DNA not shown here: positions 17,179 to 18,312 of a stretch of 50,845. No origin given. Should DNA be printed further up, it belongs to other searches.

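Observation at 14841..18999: Six-gene cargo operon with a 2-TM membrane protein, two small acidic proteins and three different HEPN (Rx4-6H) proteins: candidate undescribed defence or abortive-infection system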

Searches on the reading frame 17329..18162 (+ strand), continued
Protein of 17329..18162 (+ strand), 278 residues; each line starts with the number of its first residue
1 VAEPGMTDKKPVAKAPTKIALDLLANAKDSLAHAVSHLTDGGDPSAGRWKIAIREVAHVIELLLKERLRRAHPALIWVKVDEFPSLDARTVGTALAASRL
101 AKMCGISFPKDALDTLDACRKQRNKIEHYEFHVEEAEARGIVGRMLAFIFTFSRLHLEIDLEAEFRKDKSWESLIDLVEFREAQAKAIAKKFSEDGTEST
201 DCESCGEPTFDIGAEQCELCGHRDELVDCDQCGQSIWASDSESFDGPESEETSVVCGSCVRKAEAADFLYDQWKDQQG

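Call 95: get_annotated_region(hit=H31, flank=5000)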
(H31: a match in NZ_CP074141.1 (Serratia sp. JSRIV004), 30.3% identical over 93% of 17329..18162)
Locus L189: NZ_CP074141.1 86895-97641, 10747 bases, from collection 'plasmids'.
description: Serratia sp. JSRIV004 plasmid pJSRIV004_1, complete sequence
organism: Serratia sp. JSRIV004 (NCBI taxid 2831895)
taxonomy: Bacteria; Pseudomonadota; Gammaproteobacteria; Enterobacterales; Yersiniaceae; Serratia; Serratia sp. JSRIV004
host: -; source: river water; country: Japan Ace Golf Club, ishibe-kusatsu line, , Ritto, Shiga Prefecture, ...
typing (MOB-suite, as given by PLSDB): conjugative; replicon rep_cluster_787; relaxase MOBF; mating-pair formation MPF_F
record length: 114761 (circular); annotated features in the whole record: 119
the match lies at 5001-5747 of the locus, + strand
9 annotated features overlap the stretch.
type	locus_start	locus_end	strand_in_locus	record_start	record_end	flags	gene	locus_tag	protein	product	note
CDS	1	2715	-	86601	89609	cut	-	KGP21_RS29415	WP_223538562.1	Tn3 family transposase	-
CDS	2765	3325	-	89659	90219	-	-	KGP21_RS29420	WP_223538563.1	recombinase family protein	GO:0006310 - DNA recombination [Evidence IEA]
CDS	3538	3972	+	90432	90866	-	-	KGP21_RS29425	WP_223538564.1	DUF6530 family protein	-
CDS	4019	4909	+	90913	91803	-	-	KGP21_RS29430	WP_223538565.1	hypothetical protein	-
CDS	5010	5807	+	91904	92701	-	-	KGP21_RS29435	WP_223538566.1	hypothetical protein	-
CDS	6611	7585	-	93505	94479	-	-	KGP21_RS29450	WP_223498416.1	IS30 family transposase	-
CDS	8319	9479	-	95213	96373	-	chrA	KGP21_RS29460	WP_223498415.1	chromate efflux transporter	GO:0015703 - chromate transport [Evidence IEA]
CDS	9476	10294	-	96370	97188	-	cysQ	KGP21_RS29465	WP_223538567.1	3'(2'),5'-bisphosphate nucleotidase CysQ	GO:0006790 - sulfur compound metabolic process [Evidence IEA]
CDS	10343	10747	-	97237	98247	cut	-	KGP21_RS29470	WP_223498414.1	sulfotransferase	-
